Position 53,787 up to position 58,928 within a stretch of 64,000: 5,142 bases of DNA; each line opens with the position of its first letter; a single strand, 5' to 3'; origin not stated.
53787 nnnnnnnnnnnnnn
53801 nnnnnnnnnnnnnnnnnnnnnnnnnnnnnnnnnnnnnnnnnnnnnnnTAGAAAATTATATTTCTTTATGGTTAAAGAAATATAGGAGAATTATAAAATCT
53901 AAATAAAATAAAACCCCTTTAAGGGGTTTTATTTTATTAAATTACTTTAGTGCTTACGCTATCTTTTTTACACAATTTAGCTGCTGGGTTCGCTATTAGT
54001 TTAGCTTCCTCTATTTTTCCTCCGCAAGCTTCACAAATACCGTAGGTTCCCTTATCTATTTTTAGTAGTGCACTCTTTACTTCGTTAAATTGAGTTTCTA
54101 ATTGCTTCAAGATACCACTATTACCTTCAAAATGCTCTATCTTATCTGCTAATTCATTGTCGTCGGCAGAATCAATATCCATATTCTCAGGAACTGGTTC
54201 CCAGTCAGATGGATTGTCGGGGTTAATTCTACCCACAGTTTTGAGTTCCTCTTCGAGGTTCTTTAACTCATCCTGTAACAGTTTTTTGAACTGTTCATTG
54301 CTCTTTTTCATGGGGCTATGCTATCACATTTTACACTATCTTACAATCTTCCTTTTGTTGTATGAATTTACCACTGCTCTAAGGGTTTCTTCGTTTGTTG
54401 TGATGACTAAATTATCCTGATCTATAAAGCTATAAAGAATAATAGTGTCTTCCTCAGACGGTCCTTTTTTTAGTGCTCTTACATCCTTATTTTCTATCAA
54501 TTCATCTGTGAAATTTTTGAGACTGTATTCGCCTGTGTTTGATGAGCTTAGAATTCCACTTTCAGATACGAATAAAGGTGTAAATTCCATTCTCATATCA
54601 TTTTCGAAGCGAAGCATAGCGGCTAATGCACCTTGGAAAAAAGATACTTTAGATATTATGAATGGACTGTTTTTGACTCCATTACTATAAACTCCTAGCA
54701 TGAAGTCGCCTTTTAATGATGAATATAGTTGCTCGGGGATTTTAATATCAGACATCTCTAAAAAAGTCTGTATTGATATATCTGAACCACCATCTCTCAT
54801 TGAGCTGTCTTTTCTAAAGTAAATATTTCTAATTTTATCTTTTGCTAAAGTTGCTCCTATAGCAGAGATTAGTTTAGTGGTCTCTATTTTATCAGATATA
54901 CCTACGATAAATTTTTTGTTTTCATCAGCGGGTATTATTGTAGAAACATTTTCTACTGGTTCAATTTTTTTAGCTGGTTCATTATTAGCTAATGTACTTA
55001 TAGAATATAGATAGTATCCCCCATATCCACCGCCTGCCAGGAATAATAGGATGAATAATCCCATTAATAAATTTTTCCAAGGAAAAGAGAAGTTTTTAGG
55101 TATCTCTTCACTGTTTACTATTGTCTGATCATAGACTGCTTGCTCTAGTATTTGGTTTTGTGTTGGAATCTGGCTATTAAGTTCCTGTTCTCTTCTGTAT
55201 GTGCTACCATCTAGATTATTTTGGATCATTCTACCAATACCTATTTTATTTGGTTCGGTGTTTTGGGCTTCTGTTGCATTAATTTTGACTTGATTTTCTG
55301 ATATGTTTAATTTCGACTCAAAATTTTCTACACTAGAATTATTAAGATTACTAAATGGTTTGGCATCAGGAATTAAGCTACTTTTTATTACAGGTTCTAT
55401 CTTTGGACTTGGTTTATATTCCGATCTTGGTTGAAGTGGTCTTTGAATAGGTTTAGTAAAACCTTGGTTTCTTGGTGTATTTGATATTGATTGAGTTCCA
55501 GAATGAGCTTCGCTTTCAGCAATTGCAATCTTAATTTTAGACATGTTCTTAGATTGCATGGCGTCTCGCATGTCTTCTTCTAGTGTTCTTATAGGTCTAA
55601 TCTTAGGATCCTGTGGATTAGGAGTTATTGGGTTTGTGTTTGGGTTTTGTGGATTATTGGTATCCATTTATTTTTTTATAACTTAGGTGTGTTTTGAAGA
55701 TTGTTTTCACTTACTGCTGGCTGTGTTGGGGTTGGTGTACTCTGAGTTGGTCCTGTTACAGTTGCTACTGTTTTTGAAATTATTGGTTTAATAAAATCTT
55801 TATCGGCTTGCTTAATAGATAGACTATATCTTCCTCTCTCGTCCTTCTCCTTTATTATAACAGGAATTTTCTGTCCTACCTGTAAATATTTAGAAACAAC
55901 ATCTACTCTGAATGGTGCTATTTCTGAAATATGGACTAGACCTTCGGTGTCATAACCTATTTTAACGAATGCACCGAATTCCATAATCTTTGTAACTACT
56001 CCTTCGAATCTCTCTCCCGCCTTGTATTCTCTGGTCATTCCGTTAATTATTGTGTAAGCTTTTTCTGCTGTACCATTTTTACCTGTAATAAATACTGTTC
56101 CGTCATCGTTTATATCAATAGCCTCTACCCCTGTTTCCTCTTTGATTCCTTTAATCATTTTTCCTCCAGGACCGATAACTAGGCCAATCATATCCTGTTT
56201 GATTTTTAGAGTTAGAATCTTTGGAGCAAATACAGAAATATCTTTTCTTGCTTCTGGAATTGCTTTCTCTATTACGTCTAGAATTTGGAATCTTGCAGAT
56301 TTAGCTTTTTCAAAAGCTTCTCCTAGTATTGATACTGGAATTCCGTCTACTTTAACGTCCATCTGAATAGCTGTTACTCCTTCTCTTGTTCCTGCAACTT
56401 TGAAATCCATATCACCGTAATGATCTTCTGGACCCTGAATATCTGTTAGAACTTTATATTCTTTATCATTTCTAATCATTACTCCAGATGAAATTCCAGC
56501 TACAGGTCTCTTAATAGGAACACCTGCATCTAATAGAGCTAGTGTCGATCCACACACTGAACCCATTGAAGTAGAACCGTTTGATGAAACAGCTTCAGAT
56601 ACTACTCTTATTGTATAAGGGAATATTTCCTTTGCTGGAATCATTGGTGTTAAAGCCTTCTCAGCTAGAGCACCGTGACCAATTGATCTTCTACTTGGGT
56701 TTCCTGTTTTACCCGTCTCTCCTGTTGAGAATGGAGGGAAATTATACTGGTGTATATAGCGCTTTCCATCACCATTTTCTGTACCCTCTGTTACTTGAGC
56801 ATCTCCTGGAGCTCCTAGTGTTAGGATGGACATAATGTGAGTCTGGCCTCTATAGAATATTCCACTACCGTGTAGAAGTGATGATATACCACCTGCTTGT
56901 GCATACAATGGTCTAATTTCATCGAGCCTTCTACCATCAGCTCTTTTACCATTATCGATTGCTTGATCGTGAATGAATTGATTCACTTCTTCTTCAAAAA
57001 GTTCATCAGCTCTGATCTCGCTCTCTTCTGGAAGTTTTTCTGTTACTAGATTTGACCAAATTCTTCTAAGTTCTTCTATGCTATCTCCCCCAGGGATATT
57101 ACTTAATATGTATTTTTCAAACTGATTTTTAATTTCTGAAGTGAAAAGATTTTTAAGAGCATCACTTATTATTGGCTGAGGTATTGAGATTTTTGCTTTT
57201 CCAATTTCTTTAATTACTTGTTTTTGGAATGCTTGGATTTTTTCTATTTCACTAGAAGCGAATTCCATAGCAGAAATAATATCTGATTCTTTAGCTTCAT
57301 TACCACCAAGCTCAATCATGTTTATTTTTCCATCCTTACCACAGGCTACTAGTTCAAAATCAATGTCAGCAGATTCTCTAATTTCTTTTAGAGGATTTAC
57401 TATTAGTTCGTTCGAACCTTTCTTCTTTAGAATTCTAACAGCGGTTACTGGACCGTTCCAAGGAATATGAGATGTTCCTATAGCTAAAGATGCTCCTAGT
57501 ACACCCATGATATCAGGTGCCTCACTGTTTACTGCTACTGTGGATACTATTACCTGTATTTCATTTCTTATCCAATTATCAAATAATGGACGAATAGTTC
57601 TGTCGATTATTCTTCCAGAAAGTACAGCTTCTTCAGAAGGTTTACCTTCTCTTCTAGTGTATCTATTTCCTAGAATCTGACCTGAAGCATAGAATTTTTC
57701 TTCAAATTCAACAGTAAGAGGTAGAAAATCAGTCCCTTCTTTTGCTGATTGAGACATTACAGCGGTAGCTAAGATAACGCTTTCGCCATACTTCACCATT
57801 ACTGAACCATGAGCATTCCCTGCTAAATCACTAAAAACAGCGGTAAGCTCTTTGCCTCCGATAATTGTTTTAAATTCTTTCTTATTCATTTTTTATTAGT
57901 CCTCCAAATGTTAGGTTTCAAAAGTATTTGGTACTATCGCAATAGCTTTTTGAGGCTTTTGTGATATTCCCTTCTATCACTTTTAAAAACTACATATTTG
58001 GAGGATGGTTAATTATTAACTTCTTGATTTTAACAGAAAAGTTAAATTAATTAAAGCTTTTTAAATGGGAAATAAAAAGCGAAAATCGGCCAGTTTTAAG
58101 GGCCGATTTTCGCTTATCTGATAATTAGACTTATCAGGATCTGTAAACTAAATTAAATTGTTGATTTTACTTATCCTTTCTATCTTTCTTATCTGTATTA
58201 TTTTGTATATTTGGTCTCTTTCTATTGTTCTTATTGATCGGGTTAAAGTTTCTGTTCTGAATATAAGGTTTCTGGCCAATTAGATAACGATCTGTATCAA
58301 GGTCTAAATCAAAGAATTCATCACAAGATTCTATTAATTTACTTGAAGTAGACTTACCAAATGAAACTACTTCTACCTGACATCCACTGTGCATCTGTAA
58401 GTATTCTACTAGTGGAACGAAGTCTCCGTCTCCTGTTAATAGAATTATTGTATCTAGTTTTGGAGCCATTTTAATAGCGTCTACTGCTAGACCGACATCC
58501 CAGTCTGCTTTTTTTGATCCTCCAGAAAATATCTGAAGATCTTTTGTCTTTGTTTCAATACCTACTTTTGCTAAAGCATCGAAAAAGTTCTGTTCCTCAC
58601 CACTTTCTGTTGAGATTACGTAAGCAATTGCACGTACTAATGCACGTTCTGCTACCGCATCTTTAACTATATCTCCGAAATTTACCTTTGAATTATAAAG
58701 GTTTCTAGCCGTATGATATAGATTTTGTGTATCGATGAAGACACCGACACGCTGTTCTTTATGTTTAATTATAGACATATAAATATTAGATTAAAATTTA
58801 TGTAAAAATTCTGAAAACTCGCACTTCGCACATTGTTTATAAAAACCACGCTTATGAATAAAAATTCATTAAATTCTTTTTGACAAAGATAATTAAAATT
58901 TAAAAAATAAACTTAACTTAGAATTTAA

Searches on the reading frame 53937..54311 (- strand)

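Call 40: search_protein_families(library=pfam, proteins=[window:53937-54311:-], max_evalue=0.00001)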
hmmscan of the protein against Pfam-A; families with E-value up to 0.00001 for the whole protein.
window:53937-54311:- (124 aa): 1 family
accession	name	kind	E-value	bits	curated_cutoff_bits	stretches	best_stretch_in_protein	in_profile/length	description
PF01258.23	zf-dskA_traR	-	1.9e-09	37.8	24.9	1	88-115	1-28/36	Prokaryotic dksA/traR C4-type zinc finger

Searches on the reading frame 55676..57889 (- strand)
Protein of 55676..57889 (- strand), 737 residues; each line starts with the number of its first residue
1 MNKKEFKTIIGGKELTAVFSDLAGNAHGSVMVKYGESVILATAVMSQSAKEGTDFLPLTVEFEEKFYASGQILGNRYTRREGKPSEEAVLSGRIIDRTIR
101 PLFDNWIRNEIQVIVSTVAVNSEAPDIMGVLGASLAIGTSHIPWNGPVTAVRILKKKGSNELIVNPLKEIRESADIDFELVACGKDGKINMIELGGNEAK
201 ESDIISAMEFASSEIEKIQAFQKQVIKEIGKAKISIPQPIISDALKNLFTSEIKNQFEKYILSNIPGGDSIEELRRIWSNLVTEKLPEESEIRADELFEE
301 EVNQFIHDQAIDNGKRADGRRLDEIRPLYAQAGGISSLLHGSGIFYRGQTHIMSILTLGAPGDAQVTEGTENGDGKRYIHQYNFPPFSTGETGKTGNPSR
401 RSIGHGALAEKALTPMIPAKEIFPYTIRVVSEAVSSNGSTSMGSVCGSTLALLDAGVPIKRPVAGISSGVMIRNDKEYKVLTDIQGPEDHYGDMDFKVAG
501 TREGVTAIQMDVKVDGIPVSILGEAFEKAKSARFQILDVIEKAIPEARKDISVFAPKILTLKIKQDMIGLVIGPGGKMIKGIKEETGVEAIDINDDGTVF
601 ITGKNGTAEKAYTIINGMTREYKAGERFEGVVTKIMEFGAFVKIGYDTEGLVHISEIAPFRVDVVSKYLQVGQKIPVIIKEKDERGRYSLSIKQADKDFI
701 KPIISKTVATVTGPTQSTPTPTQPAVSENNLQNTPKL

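Call 40: search_protein_families(library=pfam, proteins=[window:55676-57889:-], max_evalue=0.00001)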
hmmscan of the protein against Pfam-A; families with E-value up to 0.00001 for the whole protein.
window:55676-57889:- (737 aa): 4 families
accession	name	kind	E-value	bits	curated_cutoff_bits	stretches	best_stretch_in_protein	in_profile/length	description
PF01138.27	RNase_PH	-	4.1e-43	147.4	25.5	2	19-143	9-130/130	3' exoribonuclease family, domain 1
PF00575.29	S1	-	8.2e-17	61.8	22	1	622-693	2-74/74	S1 RNA binding domain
PF00013.35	KH_1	-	2.2e-10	40.6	21.5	1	559-615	2-64/66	KH domain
PF03725.20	RNase_PH_C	-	7.9e-09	35.8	20.8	0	462-531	2-66/67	3' exoribonuclease family, domain 2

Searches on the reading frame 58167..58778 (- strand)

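Call 40: search_protein_families(library=pfam, proteins=[window:58167-58778:-], max_evalue=0.00001)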
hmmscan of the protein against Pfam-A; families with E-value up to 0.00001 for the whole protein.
window:58167-58778:- (203 aa): 1 family
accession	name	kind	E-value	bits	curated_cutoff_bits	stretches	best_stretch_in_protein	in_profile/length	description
PF01936.24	NYN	-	3.3e-38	131.9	24.2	1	10-159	1-145/145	NYN domain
